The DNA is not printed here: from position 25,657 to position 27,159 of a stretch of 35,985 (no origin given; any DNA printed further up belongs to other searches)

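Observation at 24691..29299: Orphan BCR/HAD-family ATP-driven radical enzyme module flanked by two different ATPases, with no cognate pathway genes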

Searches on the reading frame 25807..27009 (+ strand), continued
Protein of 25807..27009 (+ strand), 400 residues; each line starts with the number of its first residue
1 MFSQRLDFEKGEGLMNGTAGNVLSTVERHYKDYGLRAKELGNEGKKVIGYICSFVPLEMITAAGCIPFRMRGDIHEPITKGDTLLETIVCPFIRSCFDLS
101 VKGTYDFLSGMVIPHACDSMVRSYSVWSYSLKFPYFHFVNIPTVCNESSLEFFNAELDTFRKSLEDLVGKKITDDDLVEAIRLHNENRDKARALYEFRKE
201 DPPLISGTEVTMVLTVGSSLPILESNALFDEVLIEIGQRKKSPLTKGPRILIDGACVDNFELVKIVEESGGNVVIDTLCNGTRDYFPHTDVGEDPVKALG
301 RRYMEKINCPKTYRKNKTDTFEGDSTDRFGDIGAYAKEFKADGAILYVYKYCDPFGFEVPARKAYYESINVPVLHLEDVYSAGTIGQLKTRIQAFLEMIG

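Call 13: search_solved_structures(query=window:25849-27009:+, max_evalue=0.001, show_alignments=2)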
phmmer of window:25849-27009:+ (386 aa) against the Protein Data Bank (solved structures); distinct sequences matched with E-value up to 0.001: 5.
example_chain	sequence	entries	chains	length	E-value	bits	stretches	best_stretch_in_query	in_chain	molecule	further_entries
8s02_B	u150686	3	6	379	2.7e-44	155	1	29-385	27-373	BzdN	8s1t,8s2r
3o3m_B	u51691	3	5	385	4.4e-34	121.3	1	27-385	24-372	beta subunit 2-hydroxyacyl-CoA dehydratase | beta-subunit 2-hydroxyacyl-CoA dehydratase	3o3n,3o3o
7yyl_C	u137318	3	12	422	7.3e-33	117.3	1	19-385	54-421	Dehydratase family protein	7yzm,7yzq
6eno_A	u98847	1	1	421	9.9e-33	116.9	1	19-385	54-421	Dehydratase family protein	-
9g87_B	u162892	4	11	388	1.3e-15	60.6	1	28-384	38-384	3-methylbenzoyl-CoA reductase gamma subunit MbdN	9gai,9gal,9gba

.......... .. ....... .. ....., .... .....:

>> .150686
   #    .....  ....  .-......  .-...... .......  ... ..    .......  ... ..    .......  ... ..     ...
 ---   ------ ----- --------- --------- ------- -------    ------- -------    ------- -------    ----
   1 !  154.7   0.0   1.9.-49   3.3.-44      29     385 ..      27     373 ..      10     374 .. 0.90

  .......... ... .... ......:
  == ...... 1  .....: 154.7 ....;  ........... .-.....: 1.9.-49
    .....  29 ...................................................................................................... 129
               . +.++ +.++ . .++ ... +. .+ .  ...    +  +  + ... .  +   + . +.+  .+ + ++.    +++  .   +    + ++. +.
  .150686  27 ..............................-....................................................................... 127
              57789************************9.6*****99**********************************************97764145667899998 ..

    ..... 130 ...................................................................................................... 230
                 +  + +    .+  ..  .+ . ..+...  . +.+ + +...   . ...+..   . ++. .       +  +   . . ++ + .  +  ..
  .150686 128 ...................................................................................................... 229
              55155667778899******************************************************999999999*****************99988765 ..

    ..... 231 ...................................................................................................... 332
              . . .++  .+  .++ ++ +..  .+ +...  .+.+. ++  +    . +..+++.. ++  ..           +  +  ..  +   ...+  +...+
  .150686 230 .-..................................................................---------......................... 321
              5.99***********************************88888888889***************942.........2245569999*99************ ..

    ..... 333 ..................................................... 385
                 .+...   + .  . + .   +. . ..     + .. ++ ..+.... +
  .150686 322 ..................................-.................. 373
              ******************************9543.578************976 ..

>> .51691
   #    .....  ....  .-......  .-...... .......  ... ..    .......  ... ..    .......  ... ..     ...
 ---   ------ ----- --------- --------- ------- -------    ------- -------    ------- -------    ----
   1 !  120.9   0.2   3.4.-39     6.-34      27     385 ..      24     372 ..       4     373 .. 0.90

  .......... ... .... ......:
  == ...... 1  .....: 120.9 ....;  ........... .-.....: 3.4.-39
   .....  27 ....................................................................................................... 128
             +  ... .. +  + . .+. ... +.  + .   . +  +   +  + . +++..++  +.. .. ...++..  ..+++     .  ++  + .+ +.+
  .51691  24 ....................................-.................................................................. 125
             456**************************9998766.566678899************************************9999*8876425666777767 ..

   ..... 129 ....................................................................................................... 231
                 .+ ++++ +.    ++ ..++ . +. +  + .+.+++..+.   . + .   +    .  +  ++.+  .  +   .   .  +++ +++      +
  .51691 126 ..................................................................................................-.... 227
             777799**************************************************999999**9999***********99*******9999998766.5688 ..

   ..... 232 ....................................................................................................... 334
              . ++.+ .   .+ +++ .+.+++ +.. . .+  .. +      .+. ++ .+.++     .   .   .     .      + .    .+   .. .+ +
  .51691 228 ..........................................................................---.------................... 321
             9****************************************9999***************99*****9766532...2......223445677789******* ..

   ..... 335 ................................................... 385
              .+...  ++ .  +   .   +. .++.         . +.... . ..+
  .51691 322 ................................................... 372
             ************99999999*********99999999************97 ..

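Call 15: find_related_loci(query=window:25849-27009:+, collection=genome_contigs, flank=10000)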
Query window:25849-27009:+ (386 aa) in genome_contigs; peptide patterns used: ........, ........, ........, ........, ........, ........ (x = any residue, [..] = any of these).
43 stretches matched a pattern; 6 encode a relative of the query (tblastn E <= 1e-3); 6 distinct loci.
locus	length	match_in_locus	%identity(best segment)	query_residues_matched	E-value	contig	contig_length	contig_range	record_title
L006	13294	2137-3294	77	1-386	0e+0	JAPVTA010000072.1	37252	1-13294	MAG: Thermodesulfobacteriota bacterium isolate MW3_metabat.11 k97_150705, whole genome shotgun sequence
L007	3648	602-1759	73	1-386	0e+0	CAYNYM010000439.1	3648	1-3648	MAG TPA_asm: uncultured Desulfobacteraceae bacterium isolate binchicken_co42_439 genome assembly, contig: NODE_54040_len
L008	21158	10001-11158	73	1-386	0e+0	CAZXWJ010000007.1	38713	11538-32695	MAG TPA_asm: uncultured Desulfobacteraceae bacterium isolate binchicken_co42_476 genome assembly, contig: NODE_890_lengt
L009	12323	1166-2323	74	1-386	0e+0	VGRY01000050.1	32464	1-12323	MAG: Deltaproteobacteria bacterium isolate K_DeepCast_100m_mx_276 K_DeepCast_100m_mx_276_Ga0194127_10001646, whole genom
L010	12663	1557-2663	30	19-385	6e-39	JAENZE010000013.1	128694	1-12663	MAG: Syntrophomonas sp. isolate BL5_bin.17 BL5_bin17_NODE_67_length_128694_cov_80.483827, whole genome shotgun sequence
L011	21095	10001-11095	26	24-386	3e-33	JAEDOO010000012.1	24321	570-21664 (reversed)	MAG: Lachnospiraceae bacterium isolate MAG320 NODE_1656_length_24321_cov_12.318429, whole genome shotgun sequence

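Call 19: find_related_loci(query=A1, collection=metagenome_contigs, flank=10000)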
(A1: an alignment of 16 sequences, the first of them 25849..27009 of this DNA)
Query A1 (386 aa) in metagenome_contigs; peptide patterns used: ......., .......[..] (x = any residue, [..] = any of these).
580 stretches matched a pattern; 476 encode a relative of the query (tblastn E <= 1e-3); the best 80 are kept; 80 distinct loci.
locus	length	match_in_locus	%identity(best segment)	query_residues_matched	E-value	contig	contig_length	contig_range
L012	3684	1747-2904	80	1-386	0e+0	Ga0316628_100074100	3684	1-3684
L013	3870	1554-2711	80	1-386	0e+0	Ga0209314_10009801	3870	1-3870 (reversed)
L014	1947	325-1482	79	1-386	0e+0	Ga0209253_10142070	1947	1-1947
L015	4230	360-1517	80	1-386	0e+0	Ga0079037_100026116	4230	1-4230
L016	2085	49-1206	80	1-386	0e+0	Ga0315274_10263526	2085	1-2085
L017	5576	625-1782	78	1-386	0e+0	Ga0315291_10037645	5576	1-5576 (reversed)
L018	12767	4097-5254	80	1-386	0e+0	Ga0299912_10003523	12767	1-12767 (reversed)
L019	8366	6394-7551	80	1-386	0e+0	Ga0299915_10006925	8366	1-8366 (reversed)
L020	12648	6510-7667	78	1-386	0e+0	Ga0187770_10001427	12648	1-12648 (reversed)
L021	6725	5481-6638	80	1-386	0e+0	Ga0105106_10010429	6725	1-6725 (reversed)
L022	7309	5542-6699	79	1-386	0e+0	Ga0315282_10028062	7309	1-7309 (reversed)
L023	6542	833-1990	79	1-386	0e+0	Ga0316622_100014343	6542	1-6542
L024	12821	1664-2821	79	1-386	0e+0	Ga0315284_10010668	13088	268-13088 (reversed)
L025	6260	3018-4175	78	1-386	0e+0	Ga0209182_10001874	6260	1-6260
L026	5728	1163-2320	78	1-386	0e+0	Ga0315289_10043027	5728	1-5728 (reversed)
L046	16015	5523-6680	78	1-386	0e+0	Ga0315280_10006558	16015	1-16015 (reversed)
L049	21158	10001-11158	78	1-386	0e+0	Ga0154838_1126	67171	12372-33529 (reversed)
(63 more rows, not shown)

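Call 25: search_protein_families(library=ncbifam, proteins=[L046:1933-3516:+, L049:7714-9015:+], max_evalue=1e-10)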
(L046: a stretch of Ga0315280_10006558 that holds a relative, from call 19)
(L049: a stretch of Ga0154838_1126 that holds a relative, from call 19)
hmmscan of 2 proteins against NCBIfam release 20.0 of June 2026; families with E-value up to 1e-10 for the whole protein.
L046:1933-3516:+ (527 aa): 101 families (the best 25 are shown)
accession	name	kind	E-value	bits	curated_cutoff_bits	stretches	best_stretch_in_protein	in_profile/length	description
NF004837.0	PRK06187.1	subfamily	5.7e-124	414.3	476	1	6-518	8-523/531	long-chain-fatty-acid--CoA ligase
NF006182.0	PRK08316.1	subfamily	6.7e-102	341.6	663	1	7-519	12-519/523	fatty acyl-CoA synthetase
NF005307.0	PRK06839.1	equivalog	2e-93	313.7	748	1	13-515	9-491/496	o-succinylbenzoate--CoA ligase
NF005857.1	PRK07786.1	exception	6.1e-89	298.8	733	1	12-517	15-512/513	fatty-acid--CoA ligase FadD5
NF005676.0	PRK07470.1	equivalog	4.6e-79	266.4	774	1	7-516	21-528/544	acyl-CoA synthetase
NF009233.0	PRK12583.1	subfamily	2.8e-78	263.7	832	1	7-516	19-549/558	fatty acid CoA ligase family protein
NF005801.1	PRK07656.1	equivalog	9.9e-78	262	657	1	10-514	5-500/500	FadD3 family acyl-CoA ligase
NF004758.0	PRK06087.1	equivalog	2.7e-75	253.8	736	1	31-517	44-535/548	medium-chain fatty-acid--CoA ligase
NF052269.1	Staph_lig_FadD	equivalog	6.8e-75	252.3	650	1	15-516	9-492/499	long-chain-fatty-acid--CoA ligase FadD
NF005947.1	PRK08008.1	equivalog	3.1e-74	250.4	651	1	13-513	14-517/518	crotonobetaine/carnitine-CoA ligase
NF005702.0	PRK07514.1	subfamily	7.7e-74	248.9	558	1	33-520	25-503/506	malonyl-CoA synthase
NF002966.0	PRK03640.1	equivalog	2.4e-71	240.8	556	1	12-516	8-479/483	o-succinylbenzoate--CoA ligase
NF006572.0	PRK09088.1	equivalog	3.4e-71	240.4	696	1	13-516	8-486/491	acyl-CoA synthetase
NF005863.0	PRK07798.1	subfamily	4.5e-71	240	543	1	6-508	4-522/540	acyl-CoA synthetase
NF004797.0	PRK06145.1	equivalog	7.1e-70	235.8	850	1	11-517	7-495/499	acyl-CoA synthetase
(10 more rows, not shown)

L049:7714-9015:+ (433 aa): 9 families
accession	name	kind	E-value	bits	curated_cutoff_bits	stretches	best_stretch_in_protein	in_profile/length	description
TIGR02155.1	PA_CoA_ligase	equivalog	6.7e-165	548.7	646.3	1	9-431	1-422/422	phenylacetate--CoA ligase PaaK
NF041878.1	paak_haloarch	equivalog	6.2e-152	506.1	700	1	7-431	4-427/427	phenylacetate--CoA ligase PaaK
NF053551.1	FlxY_rubin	equivalog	1.7e-59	201.7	520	1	10-420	3-408/424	flexirubin biosynthesis putative acyl-CoA ligase FlxY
NF045666.1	DVU1553_fam_AMP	equivalog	5.1e-56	190.1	300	1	10-326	17-330/331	DVU_1553 family AMP-dependent CoA ligase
NF041217.1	BagE_FevW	exception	4.3e-44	151.1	800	1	15-398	12-377/424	bagremycin/ferroverdin synthetase BagE/FevW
TIGR03335.1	F390_ftsA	equivalog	2.1e-38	132.2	458.7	1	3-327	1-330/445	coenzyme F390 synthetase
NF004837.0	PRK06187.1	subfamily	2.7e-13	49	476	0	87-242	174-325/531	long-chain-fatty-acid--CoA ligase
TIGR02304.1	aden_form_hyp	equivalog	1.2e-11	44.3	251.9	0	250-383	255-384/430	F390 synthetase-related protein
NF005801.1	PRK07656.1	equivalog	6.1e-11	41.6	657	0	322-359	398-435/500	FadD3 family acyl-CoA ligase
